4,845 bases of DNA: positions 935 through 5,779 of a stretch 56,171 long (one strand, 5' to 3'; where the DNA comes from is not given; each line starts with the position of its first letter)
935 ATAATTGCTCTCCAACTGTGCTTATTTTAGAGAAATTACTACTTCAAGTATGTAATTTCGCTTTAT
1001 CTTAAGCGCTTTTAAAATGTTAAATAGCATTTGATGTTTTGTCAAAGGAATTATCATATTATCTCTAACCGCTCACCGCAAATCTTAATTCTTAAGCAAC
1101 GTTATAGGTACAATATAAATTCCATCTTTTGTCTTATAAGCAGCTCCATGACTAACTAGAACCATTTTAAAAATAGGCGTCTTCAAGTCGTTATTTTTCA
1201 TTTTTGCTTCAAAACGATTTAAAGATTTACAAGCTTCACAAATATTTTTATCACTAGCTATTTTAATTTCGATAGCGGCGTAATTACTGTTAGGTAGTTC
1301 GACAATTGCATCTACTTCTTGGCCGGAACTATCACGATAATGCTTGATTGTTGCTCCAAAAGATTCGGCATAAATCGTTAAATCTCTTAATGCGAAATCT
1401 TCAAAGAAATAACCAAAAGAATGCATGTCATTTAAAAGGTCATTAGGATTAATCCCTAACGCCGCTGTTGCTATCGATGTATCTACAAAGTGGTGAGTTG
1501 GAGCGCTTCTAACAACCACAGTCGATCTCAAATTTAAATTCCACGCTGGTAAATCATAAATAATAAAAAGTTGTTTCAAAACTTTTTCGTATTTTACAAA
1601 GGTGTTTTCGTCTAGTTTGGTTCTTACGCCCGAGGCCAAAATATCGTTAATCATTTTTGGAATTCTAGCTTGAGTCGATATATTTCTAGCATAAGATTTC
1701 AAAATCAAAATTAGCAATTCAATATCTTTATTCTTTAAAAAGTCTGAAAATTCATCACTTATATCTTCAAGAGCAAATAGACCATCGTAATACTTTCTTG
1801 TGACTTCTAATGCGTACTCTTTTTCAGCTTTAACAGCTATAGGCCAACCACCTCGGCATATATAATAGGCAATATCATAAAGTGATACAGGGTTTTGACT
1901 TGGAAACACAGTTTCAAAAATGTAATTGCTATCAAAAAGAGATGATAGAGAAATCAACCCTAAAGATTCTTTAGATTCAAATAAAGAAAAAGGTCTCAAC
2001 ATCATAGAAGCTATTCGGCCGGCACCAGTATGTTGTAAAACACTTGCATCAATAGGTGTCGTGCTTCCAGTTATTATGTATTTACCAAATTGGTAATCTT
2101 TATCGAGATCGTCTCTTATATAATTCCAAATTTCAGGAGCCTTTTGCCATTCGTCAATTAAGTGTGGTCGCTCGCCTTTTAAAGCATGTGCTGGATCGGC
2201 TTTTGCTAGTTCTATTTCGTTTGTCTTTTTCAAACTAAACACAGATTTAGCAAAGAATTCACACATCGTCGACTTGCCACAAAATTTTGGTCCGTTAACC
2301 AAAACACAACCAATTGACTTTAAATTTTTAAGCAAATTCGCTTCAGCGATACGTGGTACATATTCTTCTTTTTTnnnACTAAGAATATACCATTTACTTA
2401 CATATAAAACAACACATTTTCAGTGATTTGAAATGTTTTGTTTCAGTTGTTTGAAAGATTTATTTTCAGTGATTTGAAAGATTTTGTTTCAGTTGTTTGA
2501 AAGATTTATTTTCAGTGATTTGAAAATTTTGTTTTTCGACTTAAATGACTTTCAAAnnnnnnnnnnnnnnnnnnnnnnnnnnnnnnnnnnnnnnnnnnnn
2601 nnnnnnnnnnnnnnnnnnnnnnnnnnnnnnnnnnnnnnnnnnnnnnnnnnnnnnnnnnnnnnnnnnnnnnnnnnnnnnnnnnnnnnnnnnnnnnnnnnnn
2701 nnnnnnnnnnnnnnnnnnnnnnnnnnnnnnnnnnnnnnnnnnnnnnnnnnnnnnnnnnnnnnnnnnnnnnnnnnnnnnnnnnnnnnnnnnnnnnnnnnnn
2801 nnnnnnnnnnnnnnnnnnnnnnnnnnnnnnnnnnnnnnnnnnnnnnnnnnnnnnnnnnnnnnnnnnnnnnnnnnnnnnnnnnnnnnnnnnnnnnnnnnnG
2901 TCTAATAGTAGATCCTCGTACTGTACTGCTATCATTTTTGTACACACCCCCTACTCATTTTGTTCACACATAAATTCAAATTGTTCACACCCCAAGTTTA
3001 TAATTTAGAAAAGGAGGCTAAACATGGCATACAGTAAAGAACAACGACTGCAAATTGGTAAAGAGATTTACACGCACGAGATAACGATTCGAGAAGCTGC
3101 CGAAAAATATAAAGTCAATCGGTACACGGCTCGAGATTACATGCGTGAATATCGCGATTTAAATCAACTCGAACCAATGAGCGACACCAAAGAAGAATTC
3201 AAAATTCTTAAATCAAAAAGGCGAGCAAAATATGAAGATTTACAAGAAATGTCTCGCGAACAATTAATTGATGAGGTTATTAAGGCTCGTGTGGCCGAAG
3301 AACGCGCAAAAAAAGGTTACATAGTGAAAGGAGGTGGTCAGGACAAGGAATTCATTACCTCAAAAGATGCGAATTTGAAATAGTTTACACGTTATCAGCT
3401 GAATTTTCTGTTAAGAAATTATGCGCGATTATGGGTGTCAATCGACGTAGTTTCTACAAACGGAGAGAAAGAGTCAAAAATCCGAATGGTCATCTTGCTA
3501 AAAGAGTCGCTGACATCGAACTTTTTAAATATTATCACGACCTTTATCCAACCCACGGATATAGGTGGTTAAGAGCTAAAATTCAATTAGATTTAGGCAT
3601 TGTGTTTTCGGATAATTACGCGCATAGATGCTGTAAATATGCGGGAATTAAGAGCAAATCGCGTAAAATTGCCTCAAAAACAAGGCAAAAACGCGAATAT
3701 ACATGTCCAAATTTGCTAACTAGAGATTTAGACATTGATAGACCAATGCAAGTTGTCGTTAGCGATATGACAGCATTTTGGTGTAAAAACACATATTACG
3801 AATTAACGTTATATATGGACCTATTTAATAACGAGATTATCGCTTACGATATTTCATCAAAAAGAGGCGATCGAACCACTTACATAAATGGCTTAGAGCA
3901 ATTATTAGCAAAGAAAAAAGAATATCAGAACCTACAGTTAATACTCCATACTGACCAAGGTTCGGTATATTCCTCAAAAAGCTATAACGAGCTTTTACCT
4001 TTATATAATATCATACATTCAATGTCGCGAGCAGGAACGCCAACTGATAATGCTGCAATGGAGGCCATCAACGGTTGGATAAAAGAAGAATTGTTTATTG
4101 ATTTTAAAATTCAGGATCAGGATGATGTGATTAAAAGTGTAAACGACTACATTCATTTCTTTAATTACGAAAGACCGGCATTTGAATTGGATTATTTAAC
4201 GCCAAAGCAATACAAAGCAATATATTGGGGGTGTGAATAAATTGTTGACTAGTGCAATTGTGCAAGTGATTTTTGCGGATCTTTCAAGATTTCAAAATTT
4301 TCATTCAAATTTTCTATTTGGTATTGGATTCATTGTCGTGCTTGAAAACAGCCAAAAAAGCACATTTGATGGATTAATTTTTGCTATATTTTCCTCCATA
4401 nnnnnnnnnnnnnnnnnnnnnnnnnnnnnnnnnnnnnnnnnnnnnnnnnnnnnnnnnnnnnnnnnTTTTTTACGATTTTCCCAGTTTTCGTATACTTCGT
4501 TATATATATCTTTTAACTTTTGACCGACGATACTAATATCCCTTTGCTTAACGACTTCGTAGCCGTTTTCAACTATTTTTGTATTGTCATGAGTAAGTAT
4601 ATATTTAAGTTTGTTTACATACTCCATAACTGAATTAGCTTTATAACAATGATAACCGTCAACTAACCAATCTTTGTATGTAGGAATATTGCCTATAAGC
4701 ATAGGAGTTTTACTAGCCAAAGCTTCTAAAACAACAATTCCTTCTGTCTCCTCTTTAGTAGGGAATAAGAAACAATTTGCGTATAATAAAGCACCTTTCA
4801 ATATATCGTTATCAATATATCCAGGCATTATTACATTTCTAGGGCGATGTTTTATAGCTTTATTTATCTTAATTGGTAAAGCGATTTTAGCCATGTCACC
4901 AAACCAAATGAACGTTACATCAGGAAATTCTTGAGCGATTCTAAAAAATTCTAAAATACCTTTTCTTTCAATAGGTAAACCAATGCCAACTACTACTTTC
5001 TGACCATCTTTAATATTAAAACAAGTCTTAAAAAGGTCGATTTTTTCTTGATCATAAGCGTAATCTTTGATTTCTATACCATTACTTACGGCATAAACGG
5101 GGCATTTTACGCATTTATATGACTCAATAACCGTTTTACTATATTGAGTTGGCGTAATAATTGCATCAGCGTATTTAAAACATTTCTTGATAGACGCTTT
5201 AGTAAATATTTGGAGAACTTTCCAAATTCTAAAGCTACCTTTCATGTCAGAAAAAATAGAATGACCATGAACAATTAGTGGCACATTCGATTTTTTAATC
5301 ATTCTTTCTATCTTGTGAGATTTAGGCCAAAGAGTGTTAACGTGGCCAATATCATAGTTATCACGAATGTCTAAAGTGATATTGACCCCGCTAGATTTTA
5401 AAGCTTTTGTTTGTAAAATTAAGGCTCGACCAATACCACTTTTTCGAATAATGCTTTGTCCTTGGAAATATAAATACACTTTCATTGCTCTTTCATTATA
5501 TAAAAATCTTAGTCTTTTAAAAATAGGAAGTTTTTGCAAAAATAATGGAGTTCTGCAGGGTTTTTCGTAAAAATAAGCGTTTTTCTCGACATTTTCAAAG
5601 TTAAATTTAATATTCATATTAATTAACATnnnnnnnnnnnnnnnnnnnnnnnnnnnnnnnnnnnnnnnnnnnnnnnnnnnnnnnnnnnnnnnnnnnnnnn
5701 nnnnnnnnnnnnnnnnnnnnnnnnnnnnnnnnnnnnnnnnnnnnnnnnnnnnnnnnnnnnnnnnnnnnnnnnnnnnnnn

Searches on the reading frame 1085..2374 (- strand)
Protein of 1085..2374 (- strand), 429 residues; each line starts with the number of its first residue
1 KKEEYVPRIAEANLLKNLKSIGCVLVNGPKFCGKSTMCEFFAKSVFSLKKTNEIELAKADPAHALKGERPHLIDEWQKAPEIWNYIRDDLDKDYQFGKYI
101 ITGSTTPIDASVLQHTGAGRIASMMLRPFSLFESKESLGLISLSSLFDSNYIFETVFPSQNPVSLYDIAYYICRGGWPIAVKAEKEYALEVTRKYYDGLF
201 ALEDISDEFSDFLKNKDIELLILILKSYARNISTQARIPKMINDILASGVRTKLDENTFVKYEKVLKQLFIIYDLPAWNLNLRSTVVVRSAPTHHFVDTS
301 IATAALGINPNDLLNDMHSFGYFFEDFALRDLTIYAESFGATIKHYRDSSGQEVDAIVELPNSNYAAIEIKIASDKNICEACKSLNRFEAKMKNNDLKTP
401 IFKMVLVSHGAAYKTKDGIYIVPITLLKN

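Call 36: search_protein_families(library=pfam, proteins=[window:1085-2374:-], max_evalue=0.000001)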
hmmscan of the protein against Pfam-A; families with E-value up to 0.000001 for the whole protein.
window:1085-2374:- (429 aa): 2 families
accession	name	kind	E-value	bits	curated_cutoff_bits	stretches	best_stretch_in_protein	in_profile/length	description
PF13635.12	DUF4143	-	7.6e-27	94.4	28.1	1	208-372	3-159/160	Domain of unknown function (DUF4143)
PF13173.12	AAA_14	-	9.6e-12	45.5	27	1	24-133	5-127/129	AAA domain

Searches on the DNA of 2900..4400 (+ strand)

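Call 54: search_dna_similar(query=window:2900-4400:+, collection=plasmids, mode=distant, max_rows=5)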
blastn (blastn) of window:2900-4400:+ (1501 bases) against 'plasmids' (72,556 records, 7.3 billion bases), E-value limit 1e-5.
No match.

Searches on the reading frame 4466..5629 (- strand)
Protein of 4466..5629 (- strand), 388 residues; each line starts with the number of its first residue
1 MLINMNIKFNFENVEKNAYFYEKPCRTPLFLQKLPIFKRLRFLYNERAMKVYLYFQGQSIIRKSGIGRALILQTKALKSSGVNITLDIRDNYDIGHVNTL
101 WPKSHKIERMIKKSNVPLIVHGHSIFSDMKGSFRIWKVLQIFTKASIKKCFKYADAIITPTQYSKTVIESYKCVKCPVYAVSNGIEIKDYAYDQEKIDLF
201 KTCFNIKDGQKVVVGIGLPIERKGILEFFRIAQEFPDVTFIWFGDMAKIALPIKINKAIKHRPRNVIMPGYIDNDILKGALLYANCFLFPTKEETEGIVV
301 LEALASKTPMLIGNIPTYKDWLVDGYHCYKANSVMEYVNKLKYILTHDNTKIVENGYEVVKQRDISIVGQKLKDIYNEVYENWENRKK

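Call 7: search_protein_families(library=ncbifam, proteins=[window:4466-5629:-], max_evalue=0.00001)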
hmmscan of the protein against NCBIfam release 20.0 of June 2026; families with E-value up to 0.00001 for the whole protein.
window:4466-5629:- (388 aa): 9 families
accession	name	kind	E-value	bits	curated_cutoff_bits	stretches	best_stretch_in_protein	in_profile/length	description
NF049987.1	DaglGlyslTfaseDgs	equivalog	4.4e-123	410.5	500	1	49-381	1-329/332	processive diacylglycerol alpha-glucosyltransferase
NF053513.1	Gtran_IagA_BgsA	equivalog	7.2e-118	393.4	460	1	49-380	1-332/333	LTA glycolipid anchor biosynthesis glycosyltransferase, IagA/BgsA family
NF047684.1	TeichurnBiosyTuaC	equivalog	6.2e-14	51.7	550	1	145-380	156-390/391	teichuronic acid biosynthesis protein TuaC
TIGR04047.1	MSMEG_0565_glyc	hypoth_equivalog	2.7e-09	36.6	259.85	1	149-362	134-357/373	MSMEG_0565 family glycosyltransferase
TIGR02149.1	glgA_Coryne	subfamily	2.7e-08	33.4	302.4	1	114-330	105-330/391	glycogen synthase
NF049988.1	MGlcDAGSynMgs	equivalog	2e-06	27.4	400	1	109-381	104-389/398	alpha-monoglucosyldiacylglycerol synthase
TIGR03999.1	thiol_BshA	equivalog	2.9e-06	26.4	273.7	1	152-380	143-370/375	N-acetyl-alpha-D-glucosaminyl L-malate synthase BshA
NF053787.1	GlcN_PG_synth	equivalog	4.4e-06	25.8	480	1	112-379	103-359/361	N-acetylglucosaminyl phosphatidylglycerol synthase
TIGR04157.1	glyco_rSAM_CFB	subfamily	5.3e-06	25.7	400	1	147-381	163-394/406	TIGR04157 family glycosyltransferase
